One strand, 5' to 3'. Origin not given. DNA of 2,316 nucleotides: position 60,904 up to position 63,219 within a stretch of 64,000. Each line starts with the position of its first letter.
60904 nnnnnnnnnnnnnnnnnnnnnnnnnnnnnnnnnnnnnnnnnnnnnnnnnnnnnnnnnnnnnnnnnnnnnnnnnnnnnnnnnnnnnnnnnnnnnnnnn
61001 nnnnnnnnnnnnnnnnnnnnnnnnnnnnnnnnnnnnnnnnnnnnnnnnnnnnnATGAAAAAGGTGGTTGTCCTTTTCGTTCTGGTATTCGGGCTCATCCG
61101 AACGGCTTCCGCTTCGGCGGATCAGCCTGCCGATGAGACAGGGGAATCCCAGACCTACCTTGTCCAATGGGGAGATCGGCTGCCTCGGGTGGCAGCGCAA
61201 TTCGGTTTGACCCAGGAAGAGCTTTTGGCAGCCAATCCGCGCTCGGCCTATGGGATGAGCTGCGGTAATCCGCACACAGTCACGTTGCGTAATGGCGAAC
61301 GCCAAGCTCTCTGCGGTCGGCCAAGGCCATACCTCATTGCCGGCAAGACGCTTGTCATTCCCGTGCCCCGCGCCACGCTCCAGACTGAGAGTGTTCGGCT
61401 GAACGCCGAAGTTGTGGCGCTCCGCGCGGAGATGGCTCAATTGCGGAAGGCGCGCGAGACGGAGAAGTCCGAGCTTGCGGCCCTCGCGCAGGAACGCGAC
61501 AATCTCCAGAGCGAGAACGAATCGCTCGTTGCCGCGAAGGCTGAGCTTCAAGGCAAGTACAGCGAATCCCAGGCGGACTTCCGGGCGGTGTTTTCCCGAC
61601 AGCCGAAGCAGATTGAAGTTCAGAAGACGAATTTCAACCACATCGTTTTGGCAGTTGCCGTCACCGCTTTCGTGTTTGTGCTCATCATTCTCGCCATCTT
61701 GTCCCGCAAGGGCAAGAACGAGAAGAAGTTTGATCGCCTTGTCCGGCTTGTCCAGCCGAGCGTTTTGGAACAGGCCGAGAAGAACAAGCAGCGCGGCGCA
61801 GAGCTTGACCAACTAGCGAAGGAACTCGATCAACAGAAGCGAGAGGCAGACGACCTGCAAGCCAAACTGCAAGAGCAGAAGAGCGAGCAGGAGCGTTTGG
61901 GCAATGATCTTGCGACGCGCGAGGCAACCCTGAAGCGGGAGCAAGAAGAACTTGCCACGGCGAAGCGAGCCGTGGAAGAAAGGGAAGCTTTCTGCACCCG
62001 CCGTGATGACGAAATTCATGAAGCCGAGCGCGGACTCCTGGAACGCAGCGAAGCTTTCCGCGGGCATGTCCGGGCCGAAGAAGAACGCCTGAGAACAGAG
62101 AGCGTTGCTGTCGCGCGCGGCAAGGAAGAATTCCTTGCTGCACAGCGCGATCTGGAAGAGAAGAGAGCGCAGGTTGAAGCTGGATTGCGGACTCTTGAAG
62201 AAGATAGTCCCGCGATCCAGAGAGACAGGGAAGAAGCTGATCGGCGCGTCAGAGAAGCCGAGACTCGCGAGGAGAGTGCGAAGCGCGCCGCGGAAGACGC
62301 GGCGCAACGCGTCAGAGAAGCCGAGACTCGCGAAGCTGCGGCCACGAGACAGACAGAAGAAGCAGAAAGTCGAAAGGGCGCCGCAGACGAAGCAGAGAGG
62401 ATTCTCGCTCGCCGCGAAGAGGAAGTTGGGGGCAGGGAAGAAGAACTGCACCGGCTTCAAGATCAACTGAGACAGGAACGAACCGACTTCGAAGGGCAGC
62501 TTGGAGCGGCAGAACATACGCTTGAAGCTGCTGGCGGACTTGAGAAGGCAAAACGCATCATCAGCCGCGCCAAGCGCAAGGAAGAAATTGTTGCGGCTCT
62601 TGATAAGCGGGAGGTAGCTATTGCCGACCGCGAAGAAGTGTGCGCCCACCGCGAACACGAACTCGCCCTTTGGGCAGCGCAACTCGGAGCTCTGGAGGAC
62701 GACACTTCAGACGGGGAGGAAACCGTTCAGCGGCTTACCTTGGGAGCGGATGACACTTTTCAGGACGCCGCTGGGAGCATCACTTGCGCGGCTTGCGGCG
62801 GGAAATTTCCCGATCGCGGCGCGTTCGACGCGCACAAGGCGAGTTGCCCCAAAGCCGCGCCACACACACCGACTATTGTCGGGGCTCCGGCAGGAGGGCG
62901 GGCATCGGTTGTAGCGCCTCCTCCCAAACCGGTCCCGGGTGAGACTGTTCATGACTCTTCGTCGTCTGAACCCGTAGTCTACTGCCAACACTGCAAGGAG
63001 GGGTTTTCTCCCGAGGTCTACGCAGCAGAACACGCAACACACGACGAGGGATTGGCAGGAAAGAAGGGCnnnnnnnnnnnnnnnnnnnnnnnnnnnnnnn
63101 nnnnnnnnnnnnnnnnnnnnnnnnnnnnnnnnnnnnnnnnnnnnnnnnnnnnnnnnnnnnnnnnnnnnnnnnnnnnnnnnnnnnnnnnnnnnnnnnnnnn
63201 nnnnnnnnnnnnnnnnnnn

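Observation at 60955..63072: Compositional outlier: 60%-GC gene for a LysM-TM-coiled-coil protein ending in two C2H2-like zinc fingers, with a structured GC-rich leader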

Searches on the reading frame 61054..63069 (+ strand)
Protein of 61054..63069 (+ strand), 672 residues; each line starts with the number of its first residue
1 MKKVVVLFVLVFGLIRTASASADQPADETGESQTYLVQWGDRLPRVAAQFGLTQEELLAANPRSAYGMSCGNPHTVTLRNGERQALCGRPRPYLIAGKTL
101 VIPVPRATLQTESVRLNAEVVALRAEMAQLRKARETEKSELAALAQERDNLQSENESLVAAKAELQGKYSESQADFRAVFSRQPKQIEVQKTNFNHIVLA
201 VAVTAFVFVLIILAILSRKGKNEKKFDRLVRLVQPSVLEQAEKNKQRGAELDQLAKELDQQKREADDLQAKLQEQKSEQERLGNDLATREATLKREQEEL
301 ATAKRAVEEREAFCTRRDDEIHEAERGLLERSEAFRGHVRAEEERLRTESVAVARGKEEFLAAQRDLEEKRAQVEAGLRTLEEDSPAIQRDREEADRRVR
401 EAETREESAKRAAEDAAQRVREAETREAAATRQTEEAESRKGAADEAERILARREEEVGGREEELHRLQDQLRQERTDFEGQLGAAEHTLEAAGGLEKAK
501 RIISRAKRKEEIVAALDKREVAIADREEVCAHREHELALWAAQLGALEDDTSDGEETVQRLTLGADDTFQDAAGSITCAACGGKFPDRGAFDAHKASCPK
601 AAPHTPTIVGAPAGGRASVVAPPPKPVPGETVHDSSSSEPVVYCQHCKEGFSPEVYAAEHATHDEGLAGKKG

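Call 6: search_protein_families(library=pfam, proteins=[window:61054-63069:+], max_evalue=1)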
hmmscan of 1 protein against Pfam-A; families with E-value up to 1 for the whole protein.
window:61054-63069:+ (672 aa): 3 families
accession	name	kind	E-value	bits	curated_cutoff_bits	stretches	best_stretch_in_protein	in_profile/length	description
PF23473.1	LysM3_LYK4_5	-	4.5e-05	23.9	29.3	1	34-61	4-31/48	LYK4/5 LysM3 domain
PF01476.26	LysM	-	0.014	15.7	20.9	1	35-69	1-30/43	LysM domain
PF14914.11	LRRC37AB_C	-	0.26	11.7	27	1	168-215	87-134/147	LRRC37A/B like protein 1 C-terminal domain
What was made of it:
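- On LysM domain (Pfam PF01476): The window protein scores 15.7 bits against a cutoff of 20.9, and LysM3_LYK4_5 scores 23.9 against 29.3 (call 6).
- The LysM Pfam score of this particular protein is below threshold (call 6).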

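Call 7: search_protein_families(library=ncbifam, proteins=[window:61054-63069:+], max_evalue=1)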
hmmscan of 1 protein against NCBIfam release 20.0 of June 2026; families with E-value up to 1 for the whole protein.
window:61054-63069:+ (672 aa): 10 families
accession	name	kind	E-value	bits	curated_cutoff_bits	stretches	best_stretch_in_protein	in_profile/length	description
NF042931.1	SAG1386_EF1546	equivalog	9.1e-06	25.8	80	2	18-64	95-141/158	SAG1386/EF1546 family surface-associated protein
TIGR04211.1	SH3_and_anchor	equivalog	0.012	15.3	65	1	108-191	77-163/198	TIGR04211 family SH3 domain-containing protein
TIGR02168.1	SMC_prok_B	equivalog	0.016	12.9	567.35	1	238-545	675-987/1181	chromosome segregation protein SMC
NF040788.1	S-lay_SlaB_Mtsph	equivalog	0.079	11.8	700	1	114-219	311-414/416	S-layer protein SlaB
NF004034.0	PRK05500.1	equivalog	0.1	11.2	656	1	96-154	229-285/478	bifunctional orotidine-5'-phosphate decarboxylase/orotate phosphoribosyltransferase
TIGR03141.1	cytochro_ccmD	equivalog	0.14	12.3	25.95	0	197-227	10-40/47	heme exporter protein CcmD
TIGR02899.1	spore_safA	subfamily_domain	0.22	11.5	67.85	1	37-62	1-26/44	SafA/ExsA family spore coat assembly protein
NF045487.1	ASRP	equivalog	0.23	10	300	1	116-177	195-259/593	archaea-specific SMC-related protein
TIGR02605.1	CxxC_CxxC_SSSS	subfamily_domain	0.37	10.9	31.3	0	578-603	8-34/52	FmdB family zinc ribbon protein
TIGR02169.1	SMC_prok_A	equivalog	0.41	8.2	729.4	1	291-556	245-505/1165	chromosome segregation protein SMC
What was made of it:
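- On FimV/HubP polar landmark family: No FimV model appears among the NCBIfam or Pfam matches at E<=1 (calls 6, 7).
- Closest known: FimV / HubP / TspA polar landmark proteins. Different: No sequence relationship was detected beyond LysM, and no FimV models matched in NCBIfam (call 7).
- The FimV C-terminal domain is absent: no FimV model matched in NCBIfam (call 7).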

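Call 11: find_homologous_proteins(query=window:61054-63069:+, max_evalue=0.001)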
Query window:61054-63069:+ (672 aa): 12 proteins with E <= 0.001 among 8000 candidates.
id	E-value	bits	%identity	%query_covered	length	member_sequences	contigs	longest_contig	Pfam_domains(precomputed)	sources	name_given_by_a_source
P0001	0.0e+0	1348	95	98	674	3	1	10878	-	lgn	-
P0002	1.2e-277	941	69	99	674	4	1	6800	-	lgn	-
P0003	6.8e-270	915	68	99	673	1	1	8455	-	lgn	-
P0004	6.7e-201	687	55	94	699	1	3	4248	PF01476.27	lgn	-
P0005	3.6e-179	616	52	99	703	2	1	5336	-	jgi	jgi:hypothetical protein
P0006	8.8e-159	548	48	99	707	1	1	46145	-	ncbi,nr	ncbi:LysM peptidoglycan-binding domain-containing protein [Candidatus Falkowbacteria bacterium]|nr:L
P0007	2.3e-126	441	41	99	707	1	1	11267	PF01476.27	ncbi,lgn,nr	ncbi:LysM peptidoglycan-binding domain-containing protein [Patescibacteria group bacterium]|nr:LysM 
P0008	1.1e-122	429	54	69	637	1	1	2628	PF27881.1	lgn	-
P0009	1.4e-116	409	55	51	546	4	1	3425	PF23473.2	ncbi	-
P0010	1.9e-107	379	39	99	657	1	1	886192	PF01476.27,PF27881.1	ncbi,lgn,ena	-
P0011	2.0e-67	247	34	95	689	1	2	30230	PF27881.1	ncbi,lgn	-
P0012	8.6e-59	218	34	99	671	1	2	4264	PF01476.27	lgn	-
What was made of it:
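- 61054..63072 (+): Coding sequence of the 672-aa protein X: GC 0.593, with GC1/GC2/GC3 of 0.72/0.45/0.61. There are 12 homologues at 34-95% identity (call 11).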

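Call 13: find_encoding_contigs(protein=P0010, flank=10000, max_places=3)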
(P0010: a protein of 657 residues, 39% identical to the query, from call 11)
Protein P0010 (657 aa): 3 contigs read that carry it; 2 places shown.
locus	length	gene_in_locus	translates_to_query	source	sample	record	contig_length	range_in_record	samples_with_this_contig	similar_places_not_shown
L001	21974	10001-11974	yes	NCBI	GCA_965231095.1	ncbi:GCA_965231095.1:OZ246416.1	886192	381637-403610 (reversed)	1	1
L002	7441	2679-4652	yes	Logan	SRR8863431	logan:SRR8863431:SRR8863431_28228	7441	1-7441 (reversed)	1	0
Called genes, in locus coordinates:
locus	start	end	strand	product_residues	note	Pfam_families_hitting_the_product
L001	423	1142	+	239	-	PF02096:60KD_IMP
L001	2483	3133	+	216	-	PF01145:Band_7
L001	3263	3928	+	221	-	PF01628:HrcA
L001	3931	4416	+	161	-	PF01025:GrpE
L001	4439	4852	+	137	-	PF00011:HSP20, PF17886:ArsA_HSP20 (weak)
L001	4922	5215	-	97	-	-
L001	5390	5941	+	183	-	-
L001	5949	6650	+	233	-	PF00089:Trypsin, PF13365:Trypsin_2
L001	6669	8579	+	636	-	PF00012:HSP70, PF06723:MreB_Mbl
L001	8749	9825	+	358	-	PF00226:DnaJ, PF01556:DnaJ_C, PF00684:DnaJ_CXXCXGXG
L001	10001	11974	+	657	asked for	PF01476:LysM (faint), PF27881:CRWN_N (weak)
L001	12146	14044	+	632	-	-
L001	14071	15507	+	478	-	PF00133:tRNA-synt_1 (faint), PF00750:tRNA-synt_1d (weak), PF01921:tRNA-synt_1f (faint), PF01406:tRNA-synt_1e, PF09334:tRNA-synt_1g (faint), PF09190:DALR_2, PF23493:CysS_C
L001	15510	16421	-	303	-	PF01544:CorA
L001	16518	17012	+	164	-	-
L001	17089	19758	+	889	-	PF26449:DUF8128, PF02534:T4SS-DNA_transf, PF01935:DUF87 (weak), PF10412:TrwB_AAD_bind, PF12696:TraG-D_C (weak)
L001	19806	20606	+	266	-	-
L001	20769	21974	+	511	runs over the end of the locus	PF05496:RuvB_N (faint), PF13177:DNA_pol3_delta2, PF00004:AAA, PF07728:AAA_5, PF13401:AAA_22 (weak), PF22608:DNAX_ATPase_lid, PF12169:DNA_pol3_gamma3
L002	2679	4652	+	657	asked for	PF01476:LysM (faint), PF27881:CRWN_N (weak)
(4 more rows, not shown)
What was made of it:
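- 61702..62697 (+): Cytoplasmic coiled coil, aa 217-548: net charge -16, up to about 49 nm, the most variable part of the protein. Weak SMC and CRWN_N coiled-coil matches (calls 7, 11, 13).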

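Call 14: find_encoding_contigs(protein=P0006, flank=10000, max_places=3)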
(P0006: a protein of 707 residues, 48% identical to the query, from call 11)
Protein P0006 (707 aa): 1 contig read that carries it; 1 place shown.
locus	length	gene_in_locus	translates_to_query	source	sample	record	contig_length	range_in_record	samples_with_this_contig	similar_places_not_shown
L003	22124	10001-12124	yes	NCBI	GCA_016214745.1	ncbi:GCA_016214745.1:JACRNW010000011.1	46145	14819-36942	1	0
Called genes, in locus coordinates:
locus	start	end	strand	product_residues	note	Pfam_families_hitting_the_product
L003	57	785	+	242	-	PF02096:60KD_IMP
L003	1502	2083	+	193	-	PF01145:Band_7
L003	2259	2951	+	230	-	PF01628:HrcA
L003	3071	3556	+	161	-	PF01025:GrpE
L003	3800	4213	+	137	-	PF00011:HSP20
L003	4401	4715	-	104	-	-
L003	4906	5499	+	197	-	-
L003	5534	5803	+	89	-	-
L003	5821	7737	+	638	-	PF00012:HSP70, PF06723:MreB_Mbl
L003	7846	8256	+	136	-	PF00293:NUDIX, PF14815:NUDIX_4 (weak)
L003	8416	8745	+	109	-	-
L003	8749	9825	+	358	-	PF00226:DnaJ, PF01556:DnaJ_C, PF00684:DnaJ_CXXCXGXG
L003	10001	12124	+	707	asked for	-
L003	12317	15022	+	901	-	-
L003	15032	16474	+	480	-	PF00133:tRNA-synt_1 (faint), PF00750:tRNA-synt_1d (weak), PF01921:tRNA-synt_1f (faint), PF01406:tRNA-synt_1e, PF09334:tRNA-synt_1g (weak), PF09190:DALR_2, PF23493:CysS_C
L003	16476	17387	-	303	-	PF01544:CorA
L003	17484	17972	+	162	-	-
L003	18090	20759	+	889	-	PF26449:DUF8128, PF02534:T4SS-DNA_transf, PF01935:DUF87 (weak), PF10412:TrwB_AAD_bind, PF12696:TraG-D_C (weak)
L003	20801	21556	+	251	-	-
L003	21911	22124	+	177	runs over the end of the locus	-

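Call 18: find_related_loci(query=A1, collection=genome_contigs, flank=6000)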
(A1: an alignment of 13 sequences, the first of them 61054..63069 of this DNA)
Query A1 (672 aa) in genome_contigs; peptide patterns used: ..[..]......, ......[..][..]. (x = any residue, [..] = any of these).
147 stretches matched a pattern; 5 encode a relative of the query (tblastn E <= 1e-3); 5 distinct loci.
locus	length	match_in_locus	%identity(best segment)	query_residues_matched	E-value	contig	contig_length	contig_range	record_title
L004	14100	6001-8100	48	1-668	2e-163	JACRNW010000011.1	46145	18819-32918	MAG: Candidatus Falkowbacteria bacterium isolate NC_groundwater_1945_Pr3_S-0.2um_44_4 scaffold_257285, whole genome shot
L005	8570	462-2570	41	1-667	3e-135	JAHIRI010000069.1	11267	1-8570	MAG: Patescibacteria group bacterium isolate MM_PC_MetaG.mb.12 MM_PC_MetaG.mb.12_k141_1540762, whole genome shotgun sequ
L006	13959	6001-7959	39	1-667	9e-120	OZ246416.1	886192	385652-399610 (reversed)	MAG: uncultured Gammaproteobacteria bacterium isolate binchicken_co266_193 genome assembly, chromosome: 1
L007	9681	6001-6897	36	3-300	1e-33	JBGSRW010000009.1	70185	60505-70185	MAG: Patescibacteria group bacterium isolate JTS-AC368 k141_3872537, whole genome shotgun sequence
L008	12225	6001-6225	28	25-126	3e-5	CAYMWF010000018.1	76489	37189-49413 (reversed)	MAG TPA_asm: uncultured Gemmatimonadota bacterium isolate binchicken_co97_173 genome assembly, contig: NODE_1166_length_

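Call 20: find_related_loci(query=A1, collection=metagenome_contigs, flank=6000)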
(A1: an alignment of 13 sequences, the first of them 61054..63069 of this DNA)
Query A1 (672 aa) in metagenome_contigs; peptide patterns used: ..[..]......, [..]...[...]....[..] (x = any residue, [..] = any of these).
275 stretches matched a pattern; 5 encode a relative of the query (tblastn E <= 1e-3); 5 distinct loci.
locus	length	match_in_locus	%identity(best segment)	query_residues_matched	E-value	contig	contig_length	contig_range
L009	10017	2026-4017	69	1-667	0e+0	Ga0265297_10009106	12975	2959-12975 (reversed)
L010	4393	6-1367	69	219-667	9e-177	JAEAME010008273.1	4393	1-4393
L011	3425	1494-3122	55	1-668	2e-102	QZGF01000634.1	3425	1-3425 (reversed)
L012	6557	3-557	33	495-668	1e-11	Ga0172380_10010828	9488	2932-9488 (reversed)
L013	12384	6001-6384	61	26-63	9e-6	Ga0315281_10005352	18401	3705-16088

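Call 21: find_encoding_contigs(protein=P0001, flank=10000, max_places=2)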
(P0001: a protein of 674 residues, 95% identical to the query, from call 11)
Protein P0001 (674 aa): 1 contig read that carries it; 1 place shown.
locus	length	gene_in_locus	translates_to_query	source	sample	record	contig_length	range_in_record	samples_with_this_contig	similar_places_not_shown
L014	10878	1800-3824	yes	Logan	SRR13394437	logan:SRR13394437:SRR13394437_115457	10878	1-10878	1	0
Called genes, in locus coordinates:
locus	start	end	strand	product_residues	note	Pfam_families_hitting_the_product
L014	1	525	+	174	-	?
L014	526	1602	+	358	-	PF00226:DnaJ, PF01556:DnaJ_C, PF00684:DnaJ_CXXCXGXG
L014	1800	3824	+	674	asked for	-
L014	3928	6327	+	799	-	-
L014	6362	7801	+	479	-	PF00133:tRNA-synt_1 (faint), PF00750:tRNA-synt_1d (weak), PF01921:tRNA-synt_1f (faint), PF01406:tRNA-synt_1e, PF09334:tRNA-synt_1g (weak), PF09190:DALR_2, PF23493:CysS_C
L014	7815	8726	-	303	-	PF01544:CorA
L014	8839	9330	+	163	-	-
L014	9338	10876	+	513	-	?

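Call 22: find_encoding_contigs(protein=P0011, flank=10000, max_places=2)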
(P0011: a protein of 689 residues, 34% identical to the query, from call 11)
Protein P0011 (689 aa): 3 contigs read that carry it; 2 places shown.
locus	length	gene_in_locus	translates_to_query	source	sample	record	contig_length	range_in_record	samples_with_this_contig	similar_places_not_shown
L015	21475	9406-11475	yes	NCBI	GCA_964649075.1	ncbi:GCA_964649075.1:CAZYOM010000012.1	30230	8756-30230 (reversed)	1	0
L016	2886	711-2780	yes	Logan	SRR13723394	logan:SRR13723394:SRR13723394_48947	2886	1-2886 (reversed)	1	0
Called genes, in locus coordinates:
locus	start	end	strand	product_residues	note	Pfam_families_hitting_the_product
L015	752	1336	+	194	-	PF01145:Band_7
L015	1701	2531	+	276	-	PF01628:HrcA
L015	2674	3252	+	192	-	PF01025:GrpE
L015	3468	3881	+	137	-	PF00011:HSP20, PF17886:ArsA_HSP20 (faint)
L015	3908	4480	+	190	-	PF18933:PsbP_2 (faint)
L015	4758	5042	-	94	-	-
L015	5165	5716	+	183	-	-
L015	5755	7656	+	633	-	PF00012:HSP70, PF06723:MreB_Mbl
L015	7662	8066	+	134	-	PF00293:NUDIX, PF14815:NUDIX_4 (weak)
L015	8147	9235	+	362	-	PF00226:DnaJ, PF01556:DnaJ_C, PF00684:DnaJ_CXXCXGXG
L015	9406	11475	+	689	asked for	PF27881:CRWN_N (faint)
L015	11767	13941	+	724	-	-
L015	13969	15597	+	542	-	PF00133:tRNA-synt_1 (faint), PF01921:tRNA-synt_1f (faint), PF01406:tRNA-synt_1e, PF09334:tRNA-synt_1g (weak), PF09190:DALR_2, PF23493:CysS_C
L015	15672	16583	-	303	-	PF01544:CorA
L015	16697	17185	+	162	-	-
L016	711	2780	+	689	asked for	PF27881:CRWN_N (faint)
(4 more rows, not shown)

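Call 23: find_encoding_contigs(protein=P0012, flank=10000, max_places=2)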
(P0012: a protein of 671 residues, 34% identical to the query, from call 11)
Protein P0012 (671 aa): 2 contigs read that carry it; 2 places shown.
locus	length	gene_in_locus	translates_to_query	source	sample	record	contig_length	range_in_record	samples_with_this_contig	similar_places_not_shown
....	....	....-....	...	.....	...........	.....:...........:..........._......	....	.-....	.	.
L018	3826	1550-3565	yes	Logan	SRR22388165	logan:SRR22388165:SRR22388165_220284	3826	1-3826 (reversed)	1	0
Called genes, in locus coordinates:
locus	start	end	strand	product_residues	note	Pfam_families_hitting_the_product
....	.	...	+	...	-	?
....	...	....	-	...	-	-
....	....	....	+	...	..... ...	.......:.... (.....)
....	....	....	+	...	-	?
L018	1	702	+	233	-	?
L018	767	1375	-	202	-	-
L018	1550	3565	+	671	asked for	PF01476:LysM (faint)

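Call 33: find_encoding_contigs(protein=P0004, flank=4000, max_places=2)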
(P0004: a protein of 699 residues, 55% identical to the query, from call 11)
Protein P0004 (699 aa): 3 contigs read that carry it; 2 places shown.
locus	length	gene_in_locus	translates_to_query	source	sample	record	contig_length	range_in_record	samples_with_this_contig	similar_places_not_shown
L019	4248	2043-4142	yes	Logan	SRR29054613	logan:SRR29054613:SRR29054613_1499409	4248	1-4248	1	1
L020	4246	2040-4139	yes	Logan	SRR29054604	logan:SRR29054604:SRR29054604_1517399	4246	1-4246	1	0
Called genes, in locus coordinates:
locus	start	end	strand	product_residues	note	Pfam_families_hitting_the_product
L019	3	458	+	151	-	?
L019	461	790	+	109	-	-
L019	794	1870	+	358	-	PF00226:DnaJ, PF01556:DnaJ_C, PF00684:DnaJ_CXXCXGXG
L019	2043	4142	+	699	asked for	PF01476:LysM (weak)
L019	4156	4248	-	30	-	?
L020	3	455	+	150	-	?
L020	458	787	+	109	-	-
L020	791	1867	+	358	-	PF00226:DnaJ, PF01556:DnaJ_C, PF00684:DnaJ_CXXCXGXG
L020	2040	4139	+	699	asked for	PF01476:LysM (weak)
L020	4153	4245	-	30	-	?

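Call 34: find_encoding_contigs(protein=P0005, flank=4000, max_places=2)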
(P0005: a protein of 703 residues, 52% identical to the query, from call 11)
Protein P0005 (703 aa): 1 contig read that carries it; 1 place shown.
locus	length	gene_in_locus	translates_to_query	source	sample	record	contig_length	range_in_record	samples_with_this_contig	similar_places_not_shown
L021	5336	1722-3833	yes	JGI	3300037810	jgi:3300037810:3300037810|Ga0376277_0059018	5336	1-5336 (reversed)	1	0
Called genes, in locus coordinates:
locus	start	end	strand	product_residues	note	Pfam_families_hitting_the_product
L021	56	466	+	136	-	PF00293:NUDIX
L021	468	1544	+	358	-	PF00226:DnaJ, PF01556:DnaJ_C, PF00684:DnaJ_CXXCXGXG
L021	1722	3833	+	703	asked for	-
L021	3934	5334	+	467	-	?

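Call 35: find_encoding_contigs(protein=P0008, flank=4000, max_places=2)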
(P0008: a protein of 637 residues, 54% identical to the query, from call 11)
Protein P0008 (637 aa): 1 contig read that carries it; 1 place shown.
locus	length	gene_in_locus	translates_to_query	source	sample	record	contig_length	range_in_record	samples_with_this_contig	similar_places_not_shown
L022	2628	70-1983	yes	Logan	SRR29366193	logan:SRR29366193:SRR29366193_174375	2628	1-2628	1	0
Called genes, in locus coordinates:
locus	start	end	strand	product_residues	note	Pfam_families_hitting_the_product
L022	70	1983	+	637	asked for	PF27881:CRWN_N (faint)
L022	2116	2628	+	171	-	?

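Call 36: find_encoding_contigs(protein=P0003, flank=4000, max_places=2)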
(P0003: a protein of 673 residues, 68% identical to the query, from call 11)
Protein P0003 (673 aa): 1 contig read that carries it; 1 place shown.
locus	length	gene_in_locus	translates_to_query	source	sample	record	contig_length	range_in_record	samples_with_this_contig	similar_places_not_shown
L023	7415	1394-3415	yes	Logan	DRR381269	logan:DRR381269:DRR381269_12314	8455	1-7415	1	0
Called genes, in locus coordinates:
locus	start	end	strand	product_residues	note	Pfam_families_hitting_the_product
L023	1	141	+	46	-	?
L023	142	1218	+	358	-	PF00226:DnaJ, PF01556:DnaJ_C, PF00684:DnaJ_CXXCXGXG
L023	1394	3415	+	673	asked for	-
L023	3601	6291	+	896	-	-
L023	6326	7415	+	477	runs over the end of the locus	PF00133:tRNA-synt_1 (faint), PF00750:tRNA-synt_1d (weak), PF01921:tRNA-synt_1f (faint), PF01406:tRNA-synt_1e, PF09334:tRNA-synt_1g (weak), PF09190:DALR_2, PF23493:CysS_C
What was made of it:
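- The same junctions and gene order appear in at least 10 independent assemblies (calls 13, 14, 21-23, 33-36).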
